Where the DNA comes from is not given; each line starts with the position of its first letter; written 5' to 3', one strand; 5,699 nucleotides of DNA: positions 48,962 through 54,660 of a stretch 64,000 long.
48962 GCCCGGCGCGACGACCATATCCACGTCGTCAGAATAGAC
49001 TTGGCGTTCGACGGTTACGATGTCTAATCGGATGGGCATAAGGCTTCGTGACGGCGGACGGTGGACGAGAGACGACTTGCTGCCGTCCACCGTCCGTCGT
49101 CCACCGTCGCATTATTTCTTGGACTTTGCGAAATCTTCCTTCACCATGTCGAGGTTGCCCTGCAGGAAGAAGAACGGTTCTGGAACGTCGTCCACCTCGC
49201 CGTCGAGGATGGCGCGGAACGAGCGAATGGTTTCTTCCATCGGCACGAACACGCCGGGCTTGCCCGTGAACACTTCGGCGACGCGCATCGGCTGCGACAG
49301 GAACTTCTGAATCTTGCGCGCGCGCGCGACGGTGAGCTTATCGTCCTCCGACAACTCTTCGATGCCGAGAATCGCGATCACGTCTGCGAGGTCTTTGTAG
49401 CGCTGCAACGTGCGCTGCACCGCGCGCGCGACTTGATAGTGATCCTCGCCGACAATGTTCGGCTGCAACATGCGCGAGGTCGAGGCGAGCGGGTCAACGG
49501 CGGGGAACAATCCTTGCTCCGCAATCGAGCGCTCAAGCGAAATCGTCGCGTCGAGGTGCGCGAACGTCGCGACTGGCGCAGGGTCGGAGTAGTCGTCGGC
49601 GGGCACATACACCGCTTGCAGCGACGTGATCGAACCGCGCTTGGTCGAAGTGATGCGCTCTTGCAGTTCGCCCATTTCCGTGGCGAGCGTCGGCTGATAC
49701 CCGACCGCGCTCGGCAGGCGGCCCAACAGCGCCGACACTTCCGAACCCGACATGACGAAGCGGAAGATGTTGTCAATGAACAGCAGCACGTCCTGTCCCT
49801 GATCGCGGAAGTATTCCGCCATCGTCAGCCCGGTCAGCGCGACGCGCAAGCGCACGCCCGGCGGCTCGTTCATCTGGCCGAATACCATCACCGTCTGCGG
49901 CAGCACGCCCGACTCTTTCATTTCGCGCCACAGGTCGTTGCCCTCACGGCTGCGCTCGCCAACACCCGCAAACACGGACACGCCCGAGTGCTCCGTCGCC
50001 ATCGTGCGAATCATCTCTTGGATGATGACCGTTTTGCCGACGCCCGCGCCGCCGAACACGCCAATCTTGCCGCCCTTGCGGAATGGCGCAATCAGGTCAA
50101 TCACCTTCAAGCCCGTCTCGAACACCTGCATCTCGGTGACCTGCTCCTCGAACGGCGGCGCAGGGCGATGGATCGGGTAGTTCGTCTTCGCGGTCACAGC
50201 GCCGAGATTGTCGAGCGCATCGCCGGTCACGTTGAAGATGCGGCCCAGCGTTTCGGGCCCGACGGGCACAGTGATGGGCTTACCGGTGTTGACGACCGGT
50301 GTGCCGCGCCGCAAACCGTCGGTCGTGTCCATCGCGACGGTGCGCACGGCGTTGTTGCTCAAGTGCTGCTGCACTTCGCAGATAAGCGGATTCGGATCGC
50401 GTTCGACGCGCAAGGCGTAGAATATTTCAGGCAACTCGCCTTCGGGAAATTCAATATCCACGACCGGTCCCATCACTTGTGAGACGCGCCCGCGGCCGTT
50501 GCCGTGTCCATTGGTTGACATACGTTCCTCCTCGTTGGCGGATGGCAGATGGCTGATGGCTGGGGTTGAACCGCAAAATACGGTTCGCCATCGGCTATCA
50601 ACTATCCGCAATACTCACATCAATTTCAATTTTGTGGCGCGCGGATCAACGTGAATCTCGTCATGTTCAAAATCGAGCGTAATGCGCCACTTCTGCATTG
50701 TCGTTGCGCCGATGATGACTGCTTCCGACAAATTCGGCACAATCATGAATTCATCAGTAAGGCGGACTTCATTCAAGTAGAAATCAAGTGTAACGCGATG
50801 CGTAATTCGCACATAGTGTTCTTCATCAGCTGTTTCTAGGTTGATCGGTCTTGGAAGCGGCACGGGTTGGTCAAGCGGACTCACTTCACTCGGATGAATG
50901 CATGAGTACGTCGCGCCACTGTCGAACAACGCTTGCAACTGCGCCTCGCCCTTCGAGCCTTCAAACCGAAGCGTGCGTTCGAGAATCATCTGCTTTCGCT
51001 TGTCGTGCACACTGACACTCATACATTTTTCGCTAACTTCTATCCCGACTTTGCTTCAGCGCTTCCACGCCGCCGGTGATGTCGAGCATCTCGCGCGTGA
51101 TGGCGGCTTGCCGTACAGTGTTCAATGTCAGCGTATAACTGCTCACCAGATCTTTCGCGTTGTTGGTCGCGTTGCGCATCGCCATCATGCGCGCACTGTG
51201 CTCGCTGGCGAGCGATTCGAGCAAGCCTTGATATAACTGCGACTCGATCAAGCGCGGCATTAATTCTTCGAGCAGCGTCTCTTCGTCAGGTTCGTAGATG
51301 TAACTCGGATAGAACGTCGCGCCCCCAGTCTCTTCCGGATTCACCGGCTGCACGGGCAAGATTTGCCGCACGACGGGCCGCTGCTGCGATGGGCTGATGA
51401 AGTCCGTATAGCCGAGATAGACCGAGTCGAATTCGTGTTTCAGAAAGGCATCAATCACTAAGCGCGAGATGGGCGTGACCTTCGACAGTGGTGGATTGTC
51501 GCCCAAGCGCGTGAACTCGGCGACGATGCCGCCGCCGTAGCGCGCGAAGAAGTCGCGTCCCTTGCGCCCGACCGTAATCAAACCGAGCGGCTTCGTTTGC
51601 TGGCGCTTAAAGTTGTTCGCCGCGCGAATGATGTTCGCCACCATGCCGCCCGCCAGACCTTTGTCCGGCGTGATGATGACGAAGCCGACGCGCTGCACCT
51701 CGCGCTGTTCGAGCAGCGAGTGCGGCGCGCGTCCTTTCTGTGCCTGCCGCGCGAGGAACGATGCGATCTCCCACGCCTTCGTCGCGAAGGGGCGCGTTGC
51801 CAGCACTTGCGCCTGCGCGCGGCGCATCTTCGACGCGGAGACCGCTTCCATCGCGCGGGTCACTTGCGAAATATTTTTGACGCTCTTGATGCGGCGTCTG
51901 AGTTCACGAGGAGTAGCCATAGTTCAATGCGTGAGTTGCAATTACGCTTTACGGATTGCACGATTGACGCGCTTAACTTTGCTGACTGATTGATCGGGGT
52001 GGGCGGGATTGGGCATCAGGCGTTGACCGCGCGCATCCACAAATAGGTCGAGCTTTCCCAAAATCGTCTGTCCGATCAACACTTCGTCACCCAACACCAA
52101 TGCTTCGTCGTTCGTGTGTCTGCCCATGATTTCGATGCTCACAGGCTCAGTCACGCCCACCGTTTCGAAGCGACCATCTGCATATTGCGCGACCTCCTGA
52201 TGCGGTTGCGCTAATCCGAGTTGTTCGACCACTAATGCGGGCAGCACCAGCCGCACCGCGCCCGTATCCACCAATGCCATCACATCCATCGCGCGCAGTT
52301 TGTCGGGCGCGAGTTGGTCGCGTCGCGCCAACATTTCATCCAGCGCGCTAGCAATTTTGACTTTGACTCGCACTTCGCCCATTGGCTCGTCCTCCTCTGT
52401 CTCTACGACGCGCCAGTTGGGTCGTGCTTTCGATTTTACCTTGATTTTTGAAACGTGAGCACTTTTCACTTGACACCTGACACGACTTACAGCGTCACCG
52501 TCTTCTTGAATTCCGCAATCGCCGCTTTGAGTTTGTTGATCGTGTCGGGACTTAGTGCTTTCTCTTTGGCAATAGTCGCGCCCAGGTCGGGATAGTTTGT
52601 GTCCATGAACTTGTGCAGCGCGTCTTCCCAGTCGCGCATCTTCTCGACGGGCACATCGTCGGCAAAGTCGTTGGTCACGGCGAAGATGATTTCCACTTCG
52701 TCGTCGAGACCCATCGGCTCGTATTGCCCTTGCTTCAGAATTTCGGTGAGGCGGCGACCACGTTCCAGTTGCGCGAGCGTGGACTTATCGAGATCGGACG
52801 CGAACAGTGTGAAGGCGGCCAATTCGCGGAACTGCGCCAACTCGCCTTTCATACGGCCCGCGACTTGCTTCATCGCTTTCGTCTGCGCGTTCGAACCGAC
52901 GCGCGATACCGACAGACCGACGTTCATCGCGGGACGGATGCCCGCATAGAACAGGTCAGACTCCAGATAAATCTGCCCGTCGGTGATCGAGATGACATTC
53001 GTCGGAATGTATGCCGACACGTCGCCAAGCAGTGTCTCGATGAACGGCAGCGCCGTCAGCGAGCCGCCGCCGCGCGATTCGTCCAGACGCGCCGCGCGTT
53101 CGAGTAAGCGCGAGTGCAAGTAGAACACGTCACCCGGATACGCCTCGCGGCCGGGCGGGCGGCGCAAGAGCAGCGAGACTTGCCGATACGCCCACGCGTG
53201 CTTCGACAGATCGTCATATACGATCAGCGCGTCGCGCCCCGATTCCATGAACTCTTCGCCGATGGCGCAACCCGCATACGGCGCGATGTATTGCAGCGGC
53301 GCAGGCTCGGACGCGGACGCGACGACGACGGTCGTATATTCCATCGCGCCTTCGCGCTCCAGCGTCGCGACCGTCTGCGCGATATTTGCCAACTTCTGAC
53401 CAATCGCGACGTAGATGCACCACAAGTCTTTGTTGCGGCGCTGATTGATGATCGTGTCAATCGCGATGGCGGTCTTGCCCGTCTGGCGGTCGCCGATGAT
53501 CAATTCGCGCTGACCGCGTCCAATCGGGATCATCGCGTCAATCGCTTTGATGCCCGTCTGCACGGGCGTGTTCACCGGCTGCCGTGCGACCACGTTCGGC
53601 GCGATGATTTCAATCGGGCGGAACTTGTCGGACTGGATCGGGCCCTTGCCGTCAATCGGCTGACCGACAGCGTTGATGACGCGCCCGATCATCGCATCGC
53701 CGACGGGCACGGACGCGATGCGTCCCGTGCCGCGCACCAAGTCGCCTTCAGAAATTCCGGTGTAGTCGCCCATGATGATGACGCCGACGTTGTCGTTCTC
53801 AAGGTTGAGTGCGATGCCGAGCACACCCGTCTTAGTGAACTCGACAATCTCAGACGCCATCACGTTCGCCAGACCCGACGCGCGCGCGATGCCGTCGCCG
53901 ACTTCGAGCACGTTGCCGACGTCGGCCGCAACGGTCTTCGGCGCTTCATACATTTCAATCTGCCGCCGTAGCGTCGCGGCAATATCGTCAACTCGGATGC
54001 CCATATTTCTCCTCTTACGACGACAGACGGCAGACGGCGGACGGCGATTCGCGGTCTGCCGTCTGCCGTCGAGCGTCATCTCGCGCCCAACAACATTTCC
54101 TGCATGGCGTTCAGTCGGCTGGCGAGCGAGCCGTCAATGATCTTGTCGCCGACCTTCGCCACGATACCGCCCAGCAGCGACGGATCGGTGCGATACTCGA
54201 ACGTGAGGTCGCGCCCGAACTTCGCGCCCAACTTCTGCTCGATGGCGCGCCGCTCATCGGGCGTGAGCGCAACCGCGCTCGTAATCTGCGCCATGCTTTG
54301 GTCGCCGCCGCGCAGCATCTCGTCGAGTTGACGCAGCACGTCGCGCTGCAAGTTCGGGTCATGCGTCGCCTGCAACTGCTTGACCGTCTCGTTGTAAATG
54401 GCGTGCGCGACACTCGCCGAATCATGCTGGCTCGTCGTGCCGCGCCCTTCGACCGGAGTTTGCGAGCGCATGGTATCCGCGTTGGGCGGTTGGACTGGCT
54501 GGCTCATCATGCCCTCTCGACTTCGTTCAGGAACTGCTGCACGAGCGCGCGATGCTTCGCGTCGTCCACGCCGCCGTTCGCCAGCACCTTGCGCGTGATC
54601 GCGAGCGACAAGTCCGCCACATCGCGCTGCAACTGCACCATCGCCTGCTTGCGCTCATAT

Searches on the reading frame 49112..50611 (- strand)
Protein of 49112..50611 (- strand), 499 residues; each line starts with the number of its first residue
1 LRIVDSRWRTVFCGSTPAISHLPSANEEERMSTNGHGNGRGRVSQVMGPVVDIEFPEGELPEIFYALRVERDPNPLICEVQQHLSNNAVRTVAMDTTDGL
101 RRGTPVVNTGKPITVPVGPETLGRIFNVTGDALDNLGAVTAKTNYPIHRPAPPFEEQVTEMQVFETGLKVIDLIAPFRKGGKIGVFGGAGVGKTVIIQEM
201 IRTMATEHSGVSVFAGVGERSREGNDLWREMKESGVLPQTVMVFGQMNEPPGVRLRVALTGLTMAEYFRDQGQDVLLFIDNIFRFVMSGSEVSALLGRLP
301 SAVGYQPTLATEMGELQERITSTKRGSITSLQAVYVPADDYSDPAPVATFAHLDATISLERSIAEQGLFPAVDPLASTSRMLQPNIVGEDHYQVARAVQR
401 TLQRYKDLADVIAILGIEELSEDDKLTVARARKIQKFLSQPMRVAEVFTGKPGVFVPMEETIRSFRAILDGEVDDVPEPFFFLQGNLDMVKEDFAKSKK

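Call 15: search_protein_families(library=pfam, proteins=[window:49112-50611:-])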
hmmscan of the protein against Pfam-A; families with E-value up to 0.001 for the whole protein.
window:49112-50611:- (499 aa): 3 families
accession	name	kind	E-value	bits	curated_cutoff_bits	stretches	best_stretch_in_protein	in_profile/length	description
PF00006.31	ATP-synt_ab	-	4.7e-75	252.3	29.5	1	167-379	1-213/213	ATP synthase alpha/beta family, nucleotide-binding domain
PF02874.29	ATP-synt_ab_N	-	9e-20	71.4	20.9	1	43-110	1-69/69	ATP synthase alpha/beta family, beta-barrel domain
PF22919.1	ATP-synt_VA_C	-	1.3e-16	60.9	24.7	1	384-474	5-98/101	C-terminal domain of V and A type ATP synthase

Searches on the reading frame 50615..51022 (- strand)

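Call 15: search_protein_families(library=pfam, proteins=[window:50615-51022:-])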
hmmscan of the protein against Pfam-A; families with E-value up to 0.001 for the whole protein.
window:50615-51022:- (135 aa): 2 families
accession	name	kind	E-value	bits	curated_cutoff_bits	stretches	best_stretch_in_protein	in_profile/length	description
PF00077.25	RVP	-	5.3e-05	23.9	20.7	1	28-116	15-100/101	Retroviral aspartyl protease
PF13975.11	gag-asp_proteas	-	7.8e-05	23.6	28.2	1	27-110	8-91/92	gag-polyprotein putative aspartyl protease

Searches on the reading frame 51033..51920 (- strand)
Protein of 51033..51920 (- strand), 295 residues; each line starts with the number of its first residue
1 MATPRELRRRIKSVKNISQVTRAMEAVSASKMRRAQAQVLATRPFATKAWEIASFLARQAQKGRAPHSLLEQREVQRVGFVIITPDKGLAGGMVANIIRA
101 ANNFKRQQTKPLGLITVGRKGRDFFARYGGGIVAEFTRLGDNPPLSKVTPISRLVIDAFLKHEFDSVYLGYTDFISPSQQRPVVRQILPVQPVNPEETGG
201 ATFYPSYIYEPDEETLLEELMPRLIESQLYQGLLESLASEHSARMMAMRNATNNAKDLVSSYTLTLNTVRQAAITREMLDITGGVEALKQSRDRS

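Call 15: search_protein_families(library=pfam, proteins=[window:51033-51920:-])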
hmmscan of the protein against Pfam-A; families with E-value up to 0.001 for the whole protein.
window:51033-51920:- (295 aa): 1 family
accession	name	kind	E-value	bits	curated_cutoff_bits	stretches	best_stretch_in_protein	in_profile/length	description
PF00231.24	ATP-synt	-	6e-91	305.5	39.9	1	5-288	3-285/285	ATP synthase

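Call 17: find_related_loci(query=window:51033-51920:-, collection=genome_contigs, flank=10000)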
Query window:51033-51920:- (295 aa) in genome_contigs; peptide patterns used: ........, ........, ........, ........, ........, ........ (x = any residue, [..] = any of these).
240 stretches matched a pattern; 151 encode a relative of the query (tblastn E <= 1e-3); the best 80 are kept; 80 distinct loci.
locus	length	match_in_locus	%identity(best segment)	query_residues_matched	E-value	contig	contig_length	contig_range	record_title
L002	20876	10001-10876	71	1-292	4e-141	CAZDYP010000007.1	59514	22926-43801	MAG TPA_asm: uncultured Anaerolineae bacterium isolate binchicken_co107_438 genome assembly, contig: NODE_1278_length_59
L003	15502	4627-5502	55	1-294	6e-101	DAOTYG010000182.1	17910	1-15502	MAG TPA_asm: Anaerolineae bacterium isolate H23_313 k115_802233, whole genome shotgun sequence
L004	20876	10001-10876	53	1-294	2e-99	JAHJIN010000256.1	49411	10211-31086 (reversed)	MAG: Chloroflexota bacterium isolate Modern_marine_rock_biofilm.mb.101 Modern_marine_roc.mb.101_k141_329714, whole genom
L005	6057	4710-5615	50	1-291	3e-95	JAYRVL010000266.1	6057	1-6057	MAG: Anaerolineae bacterium isolate NJ_NJASGE3bin.1 k141_462245, whole genome shotgun sequence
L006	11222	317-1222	50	1-291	2e-94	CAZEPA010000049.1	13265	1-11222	MAG TPA_asm: uncultured Anaerolineae bacterium isolate binchicken_co27_224 genome assembly, contig: NODE_8259_length_132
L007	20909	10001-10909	51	1-289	3e-92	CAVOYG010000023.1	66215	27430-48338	MAG: uncultured Chloroflexia bacterium isolate MFD09964.bin.2.44 genome assembly, contig: contig_49716, whole genome sho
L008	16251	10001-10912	51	1-292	1e-91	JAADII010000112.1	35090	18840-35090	MAG: Chloroflexota bacterium isolate M_MetaBat.41 contig-127_1794, whole genome shotgun sequence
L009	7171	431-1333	50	1-288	1e-91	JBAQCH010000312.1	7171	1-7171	MAG: Anaerolineae bacterium isolate MFD10570_ilm_asm_bin10 k127_89316, whole genome shotgun sequence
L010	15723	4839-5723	51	1-284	2e-91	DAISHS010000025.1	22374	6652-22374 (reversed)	MAG TPA_asm: Chloroflexota bacterium isolate CTOTU1896 NODE_144_length_22374_cov_6.997894, whole genome shotgun sequence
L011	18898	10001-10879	51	1-281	2e-89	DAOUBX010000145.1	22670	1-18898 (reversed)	MAG TPA_asm: Anaerolineales bacterium isolate H71_756 k91_1577466, whole genome shotgun sequence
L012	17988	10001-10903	50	1-288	6e-91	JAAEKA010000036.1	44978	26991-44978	Anaerolineae bacterium clx_CAG2 CAG2c_36, whole genome shotgun sequence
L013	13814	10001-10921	49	1-294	4e-91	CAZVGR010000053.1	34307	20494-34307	MAG TPA_asm: uncultured Anaerolinea sp. isolate SRP304446_co1_50 genome assembly, contig: NODE_840_length_34307_cov_19.5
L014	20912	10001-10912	50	1-293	2e-90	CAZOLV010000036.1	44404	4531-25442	MAG TPA_asm: uncultured Anaerolineae bacterium isolate binchicken_co16_159 genome assembly, contig: NODE_1396_length_444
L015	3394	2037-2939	49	1-288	2e-91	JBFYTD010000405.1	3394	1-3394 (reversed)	MAG: Anaerolineae bacterium isolate PPR_0257 scaffold_20832, whole genome shotgun sequence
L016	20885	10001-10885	51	1-281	9e-90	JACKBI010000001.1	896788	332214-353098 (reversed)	MAG: Anaerolineales bacterium isolate HK-STAS-CHLO-17 HK-STAS-CHLO-17_1, whole genome shotgun sequence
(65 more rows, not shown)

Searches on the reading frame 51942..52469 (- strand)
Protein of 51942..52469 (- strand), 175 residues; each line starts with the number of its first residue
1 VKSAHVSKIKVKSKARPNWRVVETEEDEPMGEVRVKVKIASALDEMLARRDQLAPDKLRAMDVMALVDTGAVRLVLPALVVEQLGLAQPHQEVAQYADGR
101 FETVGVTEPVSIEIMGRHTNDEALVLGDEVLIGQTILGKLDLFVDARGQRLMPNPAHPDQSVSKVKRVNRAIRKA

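Call 15: search_protein_families(library=pfam, proteins=[window:51942-52469:-])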
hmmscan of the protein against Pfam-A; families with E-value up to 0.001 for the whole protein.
window:51942-52469:- (175 aa): 2 families
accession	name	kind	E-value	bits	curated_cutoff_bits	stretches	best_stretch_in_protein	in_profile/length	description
PF13975.11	gag-asp_proteas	-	2.1e-06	28.7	28.2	1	62-138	9-91/92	gag-polyprotein putative aspartyl protease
PF13650.11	Asp_protease_2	-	8.5e-06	26.8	24.3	1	62-130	9-80/90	Aspartyl protease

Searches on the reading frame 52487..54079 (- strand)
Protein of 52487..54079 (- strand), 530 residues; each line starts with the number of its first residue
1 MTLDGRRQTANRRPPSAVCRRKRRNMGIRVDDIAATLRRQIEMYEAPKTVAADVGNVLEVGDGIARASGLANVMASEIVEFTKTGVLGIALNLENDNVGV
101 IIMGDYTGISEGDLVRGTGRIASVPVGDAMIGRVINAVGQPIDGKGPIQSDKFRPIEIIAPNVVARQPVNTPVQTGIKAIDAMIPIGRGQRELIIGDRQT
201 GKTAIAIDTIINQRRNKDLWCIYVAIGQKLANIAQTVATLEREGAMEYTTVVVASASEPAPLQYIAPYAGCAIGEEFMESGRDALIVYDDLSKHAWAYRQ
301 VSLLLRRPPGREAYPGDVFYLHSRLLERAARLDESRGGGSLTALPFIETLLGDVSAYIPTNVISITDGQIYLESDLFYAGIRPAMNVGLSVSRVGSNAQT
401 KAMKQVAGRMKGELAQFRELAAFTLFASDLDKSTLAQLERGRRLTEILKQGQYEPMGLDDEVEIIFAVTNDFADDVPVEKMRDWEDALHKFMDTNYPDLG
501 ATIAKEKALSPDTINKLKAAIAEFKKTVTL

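Call 15: search_protein_families(library=pfam, proteins=[window:52487-54079:-])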
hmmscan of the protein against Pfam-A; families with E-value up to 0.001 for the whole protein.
window:52487-54079:- (530 aa): 4 families
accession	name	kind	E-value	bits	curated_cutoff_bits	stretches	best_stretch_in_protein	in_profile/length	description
PF00006.31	ATP-synt_ab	-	1.4e-79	267.1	29.5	1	176-392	1-213/213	ATP synthase alpha/beta family, nucleotide-binding domain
PF00306.32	ATP-synt_ab_C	-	8.1e-44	149.4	27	1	399-524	1-126/126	ATP synthase alpha/beta chain, C terminal domain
PF02874.29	ATP-synt_ab_N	-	4e-18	66.1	20.9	1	52-119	3-69/69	ATP synthase alpha/beta family, beta-barrel domain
PF06745.19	ATPase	-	1.1e-05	25.4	26.6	1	173-241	1-71/231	KaiC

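Call 59: find_related_loci(query=window:52487-54004:-, collection=metagenome_contigs, flank=10000)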
Query window:52487-54004:- (505 aa) in metagenome_contigs; peptide patterns used: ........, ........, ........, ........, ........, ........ (x = any residue, [..] = any of these).
600 stretches matched a pattern (row limit reached: there are more); 598 encode a relative of the query (tblastn E <= 1e-3); the best 80 are kept; 80 distinct loci.
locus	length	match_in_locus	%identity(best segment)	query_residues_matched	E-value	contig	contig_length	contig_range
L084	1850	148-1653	71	1-504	0e+0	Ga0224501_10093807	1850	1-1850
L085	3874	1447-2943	71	1-502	0e+0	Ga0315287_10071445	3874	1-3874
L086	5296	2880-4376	71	1-502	0e+0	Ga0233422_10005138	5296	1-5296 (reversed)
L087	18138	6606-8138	70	3-502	0e+0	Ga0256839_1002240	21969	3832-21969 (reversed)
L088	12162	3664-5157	71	1-501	0e+0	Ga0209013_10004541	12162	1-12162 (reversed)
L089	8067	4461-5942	71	5-501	0e+0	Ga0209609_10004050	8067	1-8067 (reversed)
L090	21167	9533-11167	66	1-502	0e+0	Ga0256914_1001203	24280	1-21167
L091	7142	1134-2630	69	1-502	0e+0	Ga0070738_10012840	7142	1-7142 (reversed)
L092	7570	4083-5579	69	3-503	0e+0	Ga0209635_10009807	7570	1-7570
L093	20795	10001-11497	68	1-502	0e+0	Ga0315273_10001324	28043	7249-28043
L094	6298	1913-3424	69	1-505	0e+0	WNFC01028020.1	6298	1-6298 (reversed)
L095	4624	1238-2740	67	1-503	0e+0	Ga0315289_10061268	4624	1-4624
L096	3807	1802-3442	64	5-502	0e+0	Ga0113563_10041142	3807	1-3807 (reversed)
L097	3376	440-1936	68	4-504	0e+0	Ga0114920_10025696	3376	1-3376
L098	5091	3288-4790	66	1-503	0e+0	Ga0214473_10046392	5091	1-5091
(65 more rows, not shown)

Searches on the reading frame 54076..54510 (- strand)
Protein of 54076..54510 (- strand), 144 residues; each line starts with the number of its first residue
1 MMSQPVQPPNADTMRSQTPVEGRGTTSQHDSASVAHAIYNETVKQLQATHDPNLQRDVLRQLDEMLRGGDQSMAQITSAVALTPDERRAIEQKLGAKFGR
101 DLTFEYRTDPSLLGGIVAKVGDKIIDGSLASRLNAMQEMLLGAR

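Call 15: search_protein_families(library=pfam, proteins=[window:54076-54510:-])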
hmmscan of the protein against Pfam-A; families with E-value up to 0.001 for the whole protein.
window:54076-54510:- (144 aa): 1 family
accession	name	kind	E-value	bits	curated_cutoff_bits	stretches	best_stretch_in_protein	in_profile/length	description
PF00213.23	OSCP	-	2.3e-19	70.5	22.3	1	57-140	87-172/172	ATP synthase delta (OSCP) subunit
